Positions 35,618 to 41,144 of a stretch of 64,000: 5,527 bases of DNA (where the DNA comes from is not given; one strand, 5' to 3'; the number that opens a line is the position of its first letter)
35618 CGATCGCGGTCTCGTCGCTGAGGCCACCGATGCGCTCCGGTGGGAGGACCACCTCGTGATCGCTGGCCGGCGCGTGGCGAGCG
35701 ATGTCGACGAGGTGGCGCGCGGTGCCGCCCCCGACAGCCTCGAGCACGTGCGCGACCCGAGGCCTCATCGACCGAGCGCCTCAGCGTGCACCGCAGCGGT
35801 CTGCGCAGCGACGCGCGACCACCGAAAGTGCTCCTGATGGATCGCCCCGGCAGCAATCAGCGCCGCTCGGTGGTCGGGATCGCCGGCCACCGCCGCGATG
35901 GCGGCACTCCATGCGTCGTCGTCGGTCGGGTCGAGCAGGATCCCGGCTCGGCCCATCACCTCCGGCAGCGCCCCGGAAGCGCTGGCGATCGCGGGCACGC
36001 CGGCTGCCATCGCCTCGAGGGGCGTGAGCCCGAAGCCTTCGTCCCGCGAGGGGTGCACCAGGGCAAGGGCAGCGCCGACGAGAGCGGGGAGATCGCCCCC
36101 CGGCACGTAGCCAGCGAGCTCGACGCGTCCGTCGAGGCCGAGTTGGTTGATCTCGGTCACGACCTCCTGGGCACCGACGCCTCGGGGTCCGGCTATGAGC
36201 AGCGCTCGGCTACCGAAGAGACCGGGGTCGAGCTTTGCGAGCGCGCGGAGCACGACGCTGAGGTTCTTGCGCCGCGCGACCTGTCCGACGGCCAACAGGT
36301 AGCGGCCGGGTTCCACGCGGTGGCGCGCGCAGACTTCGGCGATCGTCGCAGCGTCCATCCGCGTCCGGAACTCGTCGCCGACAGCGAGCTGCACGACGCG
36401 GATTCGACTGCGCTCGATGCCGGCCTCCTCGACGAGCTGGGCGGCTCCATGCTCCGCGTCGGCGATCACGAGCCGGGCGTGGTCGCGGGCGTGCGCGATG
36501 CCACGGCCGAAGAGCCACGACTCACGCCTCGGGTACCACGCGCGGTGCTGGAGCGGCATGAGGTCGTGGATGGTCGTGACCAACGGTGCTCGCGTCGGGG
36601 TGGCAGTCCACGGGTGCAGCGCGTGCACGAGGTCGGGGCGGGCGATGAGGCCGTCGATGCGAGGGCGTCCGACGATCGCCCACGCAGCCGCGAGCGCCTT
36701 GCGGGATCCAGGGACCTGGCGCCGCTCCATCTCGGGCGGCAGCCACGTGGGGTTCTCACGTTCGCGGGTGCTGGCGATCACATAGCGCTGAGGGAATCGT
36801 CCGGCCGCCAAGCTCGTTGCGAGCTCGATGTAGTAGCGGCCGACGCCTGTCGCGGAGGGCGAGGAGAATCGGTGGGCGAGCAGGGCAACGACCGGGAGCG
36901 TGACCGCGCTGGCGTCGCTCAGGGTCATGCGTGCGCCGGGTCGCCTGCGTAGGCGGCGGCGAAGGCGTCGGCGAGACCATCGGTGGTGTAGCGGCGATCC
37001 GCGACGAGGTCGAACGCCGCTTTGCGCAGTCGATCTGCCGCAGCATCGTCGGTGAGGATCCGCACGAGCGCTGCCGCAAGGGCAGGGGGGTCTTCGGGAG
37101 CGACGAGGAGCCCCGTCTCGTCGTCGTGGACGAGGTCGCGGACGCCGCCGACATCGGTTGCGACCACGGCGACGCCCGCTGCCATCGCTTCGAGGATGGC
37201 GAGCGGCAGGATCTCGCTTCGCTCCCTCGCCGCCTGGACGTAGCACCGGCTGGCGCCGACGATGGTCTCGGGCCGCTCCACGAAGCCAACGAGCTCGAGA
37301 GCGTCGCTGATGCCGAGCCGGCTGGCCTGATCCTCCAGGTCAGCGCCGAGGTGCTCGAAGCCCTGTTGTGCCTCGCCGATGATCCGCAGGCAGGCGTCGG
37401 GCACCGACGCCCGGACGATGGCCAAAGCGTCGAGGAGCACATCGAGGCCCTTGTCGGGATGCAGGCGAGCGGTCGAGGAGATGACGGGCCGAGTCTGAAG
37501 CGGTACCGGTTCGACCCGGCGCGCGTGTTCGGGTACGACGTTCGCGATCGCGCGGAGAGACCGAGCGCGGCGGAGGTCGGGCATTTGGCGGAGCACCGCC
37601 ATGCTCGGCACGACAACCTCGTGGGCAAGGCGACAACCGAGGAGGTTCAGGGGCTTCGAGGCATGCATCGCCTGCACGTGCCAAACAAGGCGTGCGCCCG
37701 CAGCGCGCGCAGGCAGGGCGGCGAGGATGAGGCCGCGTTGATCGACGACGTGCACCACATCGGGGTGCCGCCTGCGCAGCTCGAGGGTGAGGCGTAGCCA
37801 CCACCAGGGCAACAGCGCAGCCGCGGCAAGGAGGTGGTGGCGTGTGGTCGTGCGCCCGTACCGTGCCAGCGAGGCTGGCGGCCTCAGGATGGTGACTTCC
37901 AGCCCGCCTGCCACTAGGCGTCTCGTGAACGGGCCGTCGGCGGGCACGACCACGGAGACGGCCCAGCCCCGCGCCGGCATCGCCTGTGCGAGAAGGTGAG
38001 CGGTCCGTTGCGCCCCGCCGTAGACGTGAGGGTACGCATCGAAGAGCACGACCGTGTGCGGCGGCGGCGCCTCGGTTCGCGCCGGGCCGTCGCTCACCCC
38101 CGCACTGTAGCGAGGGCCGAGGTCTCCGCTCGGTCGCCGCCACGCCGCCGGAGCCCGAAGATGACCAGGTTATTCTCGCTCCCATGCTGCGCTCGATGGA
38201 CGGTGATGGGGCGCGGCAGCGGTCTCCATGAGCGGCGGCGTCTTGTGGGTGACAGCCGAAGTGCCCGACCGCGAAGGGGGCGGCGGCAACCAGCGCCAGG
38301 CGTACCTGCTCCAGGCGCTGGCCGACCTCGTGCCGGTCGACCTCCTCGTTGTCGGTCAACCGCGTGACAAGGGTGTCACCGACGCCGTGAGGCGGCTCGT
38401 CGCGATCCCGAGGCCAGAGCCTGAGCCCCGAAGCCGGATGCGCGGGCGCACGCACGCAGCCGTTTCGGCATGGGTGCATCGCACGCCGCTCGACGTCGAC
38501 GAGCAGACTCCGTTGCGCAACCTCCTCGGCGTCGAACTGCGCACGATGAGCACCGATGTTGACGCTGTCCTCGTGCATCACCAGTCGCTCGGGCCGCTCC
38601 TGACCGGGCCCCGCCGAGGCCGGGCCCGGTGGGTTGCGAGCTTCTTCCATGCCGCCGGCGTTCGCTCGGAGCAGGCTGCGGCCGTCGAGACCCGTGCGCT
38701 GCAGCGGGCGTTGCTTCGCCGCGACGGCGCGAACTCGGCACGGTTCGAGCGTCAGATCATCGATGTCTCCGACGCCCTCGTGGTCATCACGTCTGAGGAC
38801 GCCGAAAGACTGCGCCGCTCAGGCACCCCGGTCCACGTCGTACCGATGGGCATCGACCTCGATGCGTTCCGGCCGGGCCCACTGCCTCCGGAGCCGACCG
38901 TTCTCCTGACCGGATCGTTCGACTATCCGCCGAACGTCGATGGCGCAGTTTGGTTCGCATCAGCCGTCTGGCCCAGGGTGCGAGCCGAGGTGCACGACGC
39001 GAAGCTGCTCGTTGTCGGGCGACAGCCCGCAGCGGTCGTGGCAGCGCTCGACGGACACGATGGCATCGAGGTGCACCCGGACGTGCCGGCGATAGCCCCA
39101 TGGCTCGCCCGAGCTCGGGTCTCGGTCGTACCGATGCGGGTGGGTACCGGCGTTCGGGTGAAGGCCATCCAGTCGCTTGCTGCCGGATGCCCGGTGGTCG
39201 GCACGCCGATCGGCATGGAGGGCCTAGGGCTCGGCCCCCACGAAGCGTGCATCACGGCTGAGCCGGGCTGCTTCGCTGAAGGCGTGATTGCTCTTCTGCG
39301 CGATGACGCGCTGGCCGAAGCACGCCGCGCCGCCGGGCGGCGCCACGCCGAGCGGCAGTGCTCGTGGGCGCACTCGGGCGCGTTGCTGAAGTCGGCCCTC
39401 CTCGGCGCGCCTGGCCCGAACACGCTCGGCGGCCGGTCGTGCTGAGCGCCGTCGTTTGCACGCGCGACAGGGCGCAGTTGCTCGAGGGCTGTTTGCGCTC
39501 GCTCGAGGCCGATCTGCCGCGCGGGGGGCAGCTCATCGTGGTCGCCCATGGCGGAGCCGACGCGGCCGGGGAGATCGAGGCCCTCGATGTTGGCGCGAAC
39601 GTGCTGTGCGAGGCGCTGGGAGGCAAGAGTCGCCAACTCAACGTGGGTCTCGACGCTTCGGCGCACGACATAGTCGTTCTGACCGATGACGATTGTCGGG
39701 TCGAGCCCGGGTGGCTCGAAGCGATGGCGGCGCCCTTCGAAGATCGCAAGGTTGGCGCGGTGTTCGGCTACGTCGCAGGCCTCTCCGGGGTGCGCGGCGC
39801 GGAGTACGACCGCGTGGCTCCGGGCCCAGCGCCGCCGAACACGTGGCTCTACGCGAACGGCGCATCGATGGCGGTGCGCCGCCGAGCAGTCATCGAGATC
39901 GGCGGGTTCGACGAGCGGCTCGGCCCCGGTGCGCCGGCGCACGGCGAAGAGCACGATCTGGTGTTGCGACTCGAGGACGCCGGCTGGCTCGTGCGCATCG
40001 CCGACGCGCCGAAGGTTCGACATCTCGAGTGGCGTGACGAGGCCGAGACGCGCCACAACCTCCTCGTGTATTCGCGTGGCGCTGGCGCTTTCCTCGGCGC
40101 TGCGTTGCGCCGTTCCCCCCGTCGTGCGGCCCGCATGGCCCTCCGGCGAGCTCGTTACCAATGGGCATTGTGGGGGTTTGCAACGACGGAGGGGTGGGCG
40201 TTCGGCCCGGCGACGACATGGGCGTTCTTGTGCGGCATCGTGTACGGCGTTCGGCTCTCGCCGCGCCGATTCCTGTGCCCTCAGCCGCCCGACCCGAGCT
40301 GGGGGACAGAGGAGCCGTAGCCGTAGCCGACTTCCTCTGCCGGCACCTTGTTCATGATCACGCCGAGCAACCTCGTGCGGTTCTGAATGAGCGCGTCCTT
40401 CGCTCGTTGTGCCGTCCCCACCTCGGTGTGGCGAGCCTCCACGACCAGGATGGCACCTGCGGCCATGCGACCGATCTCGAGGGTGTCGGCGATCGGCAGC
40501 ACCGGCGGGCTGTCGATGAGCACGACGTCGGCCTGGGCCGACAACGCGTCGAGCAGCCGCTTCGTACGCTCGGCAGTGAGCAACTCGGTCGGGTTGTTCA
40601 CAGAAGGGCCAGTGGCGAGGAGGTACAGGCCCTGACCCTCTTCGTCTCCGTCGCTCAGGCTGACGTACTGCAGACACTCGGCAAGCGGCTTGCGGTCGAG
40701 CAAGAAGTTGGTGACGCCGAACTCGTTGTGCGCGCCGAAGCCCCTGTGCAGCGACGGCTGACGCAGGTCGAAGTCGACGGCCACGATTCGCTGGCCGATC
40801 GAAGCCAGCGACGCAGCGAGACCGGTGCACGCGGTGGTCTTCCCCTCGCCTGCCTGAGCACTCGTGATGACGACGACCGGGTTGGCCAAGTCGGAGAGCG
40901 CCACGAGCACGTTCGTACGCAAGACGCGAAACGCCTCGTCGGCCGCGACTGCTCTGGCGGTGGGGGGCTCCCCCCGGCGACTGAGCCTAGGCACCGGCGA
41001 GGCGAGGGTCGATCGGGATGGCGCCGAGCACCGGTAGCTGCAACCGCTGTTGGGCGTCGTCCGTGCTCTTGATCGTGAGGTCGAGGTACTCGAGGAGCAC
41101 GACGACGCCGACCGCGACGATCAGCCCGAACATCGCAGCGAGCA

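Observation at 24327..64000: Methyltransferase-saturated hybrid Wzy/ABC surface-glycan locus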

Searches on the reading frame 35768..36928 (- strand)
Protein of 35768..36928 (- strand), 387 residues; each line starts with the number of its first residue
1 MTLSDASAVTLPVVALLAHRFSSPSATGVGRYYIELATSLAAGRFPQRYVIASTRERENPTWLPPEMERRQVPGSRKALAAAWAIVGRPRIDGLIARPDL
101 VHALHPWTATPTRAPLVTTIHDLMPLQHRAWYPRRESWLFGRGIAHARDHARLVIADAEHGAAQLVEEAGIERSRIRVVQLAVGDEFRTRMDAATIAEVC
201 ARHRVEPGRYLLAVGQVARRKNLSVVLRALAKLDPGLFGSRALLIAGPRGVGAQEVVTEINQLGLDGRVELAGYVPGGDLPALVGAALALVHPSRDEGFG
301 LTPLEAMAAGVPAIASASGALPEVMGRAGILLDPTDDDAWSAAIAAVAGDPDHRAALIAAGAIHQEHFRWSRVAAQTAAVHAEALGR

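Call 7: search_protein_families(library=pfam, proteins=[window:35768-36928:-], max_evalue=0.001)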
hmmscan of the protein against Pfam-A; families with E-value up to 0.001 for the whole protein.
window:35768-36928:- (387 aa): 5 families
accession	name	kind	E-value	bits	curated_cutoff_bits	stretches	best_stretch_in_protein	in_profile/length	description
PF00534.26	Glycos_transf_1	-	2.2e-31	109.1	26.4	1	207-361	14-169/172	Glycosyl transferases group 1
PF13692.12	Glyco_trans_1_4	-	3.4e-25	89.4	27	1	209-348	2-140/142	Glycosyl transferases group 1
PF13439.12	Glyco_transf_4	-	3.4e-12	47.2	28.5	1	28-183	3-166/170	Glycosyltransferase Family 4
PF20706.3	GT4-conflict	-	1.5e-10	41.1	26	1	210-375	199-383/385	Family 4 Glycosyltransferase in conflict systems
PF13524.12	Glyco_trans_1_2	-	7.2e-05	23.2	25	1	235-376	13-141/144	Glycosyl transferase-like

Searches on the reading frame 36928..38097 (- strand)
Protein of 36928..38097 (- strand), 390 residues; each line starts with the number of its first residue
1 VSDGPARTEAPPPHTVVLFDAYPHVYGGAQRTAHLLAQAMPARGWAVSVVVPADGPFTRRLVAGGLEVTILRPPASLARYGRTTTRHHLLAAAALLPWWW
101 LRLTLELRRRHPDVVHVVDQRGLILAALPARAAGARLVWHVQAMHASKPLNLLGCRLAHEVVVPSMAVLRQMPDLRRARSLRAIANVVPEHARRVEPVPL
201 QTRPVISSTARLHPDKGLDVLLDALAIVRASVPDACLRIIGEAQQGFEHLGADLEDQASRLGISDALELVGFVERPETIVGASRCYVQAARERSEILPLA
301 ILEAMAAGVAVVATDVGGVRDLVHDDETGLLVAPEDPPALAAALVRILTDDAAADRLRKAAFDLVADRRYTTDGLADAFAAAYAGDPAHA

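Call 7: search_protein_families(library=pfam, proteins=[window:36928-38097:-], max_evalue=0.001)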
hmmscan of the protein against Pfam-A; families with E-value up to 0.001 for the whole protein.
window:36928-38097:- (390 aa): 5 families
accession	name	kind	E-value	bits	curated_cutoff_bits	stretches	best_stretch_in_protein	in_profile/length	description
PF13692.12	Glyco_trans_1_4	-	6.6e-32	111.2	27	1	203-350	1-142/142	Glycosyl transferases group 1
PF00534.26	Glycos_transf_1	-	3.5e-31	108.5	26.4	1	201-361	13-169/172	Glycosyl transferases group 1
PF13439.12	Glyco_transf_4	-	2.4e-11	44.4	28.5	1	26-186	1-164/170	Glycosyltransferase Family 4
PF13579.12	Glyco_trans_4_4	-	4.5e-09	37.3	29.7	1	27-186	1-136/158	Glycosyl transferase 4-like domain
PF13524.12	Glyco_trans_1_2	-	0.00036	21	25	1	258-377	29-140/144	Glycosyl transferase-like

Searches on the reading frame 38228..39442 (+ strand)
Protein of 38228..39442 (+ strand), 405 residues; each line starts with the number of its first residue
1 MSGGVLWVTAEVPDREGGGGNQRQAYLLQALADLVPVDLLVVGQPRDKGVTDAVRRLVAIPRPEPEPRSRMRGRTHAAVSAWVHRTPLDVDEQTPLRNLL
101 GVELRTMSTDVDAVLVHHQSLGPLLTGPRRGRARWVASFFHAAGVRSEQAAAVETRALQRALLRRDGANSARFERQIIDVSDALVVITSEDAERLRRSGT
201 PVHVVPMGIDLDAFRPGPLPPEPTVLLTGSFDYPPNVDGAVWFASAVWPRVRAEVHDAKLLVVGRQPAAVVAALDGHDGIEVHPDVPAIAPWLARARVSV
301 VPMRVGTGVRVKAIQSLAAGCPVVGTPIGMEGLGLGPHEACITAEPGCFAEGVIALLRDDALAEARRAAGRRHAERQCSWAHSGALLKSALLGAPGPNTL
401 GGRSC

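Call 7: search_protein_families(library=pfam, proteins=[window:38228-39442:+], max_evalue=0.001)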
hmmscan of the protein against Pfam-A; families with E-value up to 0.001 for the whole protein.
window:38228-39442:+ (405 aa): 3 families
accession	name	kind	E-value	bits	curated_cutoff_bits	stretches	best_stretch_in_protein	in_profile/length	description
PF13692.12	Glyco_trans_1_4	-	1.3e-22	81.1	27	1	222-359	1-142/142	Glycosyl transferases group 1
PF13439.12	Glyco_transf_4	-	3.8e-08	34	28.5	1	18-212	2-169/170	Glycosyltransferase Family 4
PF00534.26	Glycos_transf_1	-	8.1e-05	22.7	26.4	1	247-372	36-171/172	Glycosyl transferases group 1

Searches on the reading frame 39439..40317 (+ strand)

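Call 7: search_protein_families(library=pfam, proteins=[window:39439-40317:+], max_evalue=0.001)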
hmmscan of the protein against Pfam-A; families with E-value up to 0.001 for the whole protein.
window:39439-40317:+ (293 aa): 5 families
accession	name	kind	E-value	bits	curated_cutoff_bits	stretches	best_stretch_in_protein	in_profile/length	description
PF13641.12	Glyco_tranf_2_3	-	1.3e-12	48.7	27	1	2-108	3-119/230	Glycosyltransferase like family 2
PF13506.12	Glyco_transf_21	-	9.4e-11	41.9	21.7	1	61-158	16-121/174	Glycosyl transferase family 21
PF00535.33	Glycos_transf_2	-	1.5e-10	41.7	23.3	1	3-114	1-118/168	Glycosyl transferase family 2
PF10111.15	Glyco_tranf_2_2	-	5e-06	26.6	27.3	1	139-180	163-201/276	Glycosyltransferase like family 2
PF13632.12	Glyco_trans_2_3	-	0.00012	22.4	27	0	140-257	73-169/198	Glycosyl transferase family group 2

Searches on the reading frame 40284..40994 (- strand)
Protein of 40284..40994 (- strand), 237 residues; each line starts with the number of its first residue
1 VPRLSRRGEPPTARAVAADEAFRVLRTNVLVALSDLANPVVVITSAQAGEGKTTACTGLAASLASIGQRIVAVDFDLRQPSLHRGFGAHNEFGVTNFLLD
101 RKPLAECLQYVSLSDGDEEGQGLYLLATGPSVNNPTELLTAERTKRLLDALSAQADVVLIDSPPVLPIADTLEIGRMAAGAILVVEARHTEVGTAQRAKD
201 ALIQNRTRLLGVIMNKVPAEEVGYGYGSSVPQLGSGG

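Call 7: search_protein_families(library=pfam, proteins=[window:40284-40994:-], max_evalue=0.001)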
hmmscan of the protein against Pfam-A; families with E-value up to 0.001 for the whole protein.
window:40284-40994:- (237 aa): 5 families
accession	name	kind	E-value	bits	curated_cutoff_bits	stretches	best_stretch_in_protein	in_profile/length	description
PF13614.12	AAA_31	-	3.2e-10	40.7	27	1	40-170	3-133/177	AAA domain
PF09140.17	MipZ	-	3.3e-09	36.9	20.7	1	40-163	2-108/262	ATPase MipZ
PF01656.29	CbiA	-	1.4e-08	35.1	25.4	1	41-219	1-85/125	CobQ/CobB/MinD/ParA nucleotide binding domain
PF10609.15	ParA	-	2e-08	34.4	27.1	1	40-215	5-173/246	NUBPL iron-transfer P-loop NTPase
PF01268.25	FTHFS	-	7.9e-05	21.5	27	1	40-87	59-103/556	Formate--tetrahydrofolate ligase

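Call 22: search_protein_families(library=ncbifam, proteins=[window:40284-40994:-], max_evalue=0.001)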
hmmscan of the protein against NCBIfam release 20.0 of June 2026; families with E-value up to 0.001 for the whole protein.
window:40284-40994:- (237 aa): 20 families
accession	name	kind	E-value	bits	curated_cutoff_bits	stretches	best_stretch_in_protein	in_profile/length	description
TIGR01007.1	eps_fam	subfamily_domain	5.4e-37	127.3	108.05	1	20-226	1-199/204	polysaccharide biosynthesis tyrosine autokinase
TIGR03018.1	pepcterm_TyrKin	hypoth_equivalog_domain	1.3e-27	96.5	230.65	1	17-215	10-207/207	XrtA-associated tyrosine autokinase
NF008568.0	PRK11519.1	equivalog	1.5e-27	96.2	1068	1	17-224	505-705/720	tyrosine-protein kinase Wzc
NF007350.0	PRK09841.1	equivalog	1.5e-26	92.7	1248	1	17-218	510-704/726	tyrosine-protein kinase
TIGR01005.1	eps_transp_fam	subfamily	3.9e-25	88.2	411.7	1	17-229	525-731/754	exopolysaccharide transport protein family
TIGR03029.1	EpsG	equivalog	7.7e-25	87.6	313.8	1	19-215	84-273/274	chain length determinant protein tyrosine kinase EpsG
TIGR01968.1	minD_bact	equivalog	6.1e-13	48.7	212.9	1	40-222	3-178/261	septum site-determining protein MinD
NF047398.1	AAA_KGGVGR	domain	1.5e-11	45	90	1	39-162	3-149/190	KGGVGR-motif variant AAA ATPase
TIGR01969.1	minD_arch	subfamily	3.9e-10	39.3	201.75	1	40-221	2-174/251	cell division ATPase MinD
TIGR03453.1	partition_RepA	equivalog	4.6e-09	35.6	348.45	1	40-95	106-160/387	plasmid partitioning protein RepA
NF041546.1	ParA_partition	equivalog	7.8e-08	32.1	180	1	40-82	1-42/203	ParA family partition ATPase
NF008079.0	PRK10818.1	equivalog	2e-07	30.6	508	1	40-186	4-144/270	septum site-determining protein MinD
TIGR03371.1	cellulose_yhjQ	equivalog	4.1e-07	29.7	157.85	1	39-204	2-163/246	cellulose biosynthesis protein BcsQ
NF010443.0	PRK13869.1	subfamily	1e-06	27.8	446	1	40-91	123-173/405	plasmid-partitioning protein RepA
TIGR03815.1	CpaE_hom_Actino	equivalog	1.6e-05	24.2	154.45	1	38-210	111-277/340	septum site-determining protein Ssd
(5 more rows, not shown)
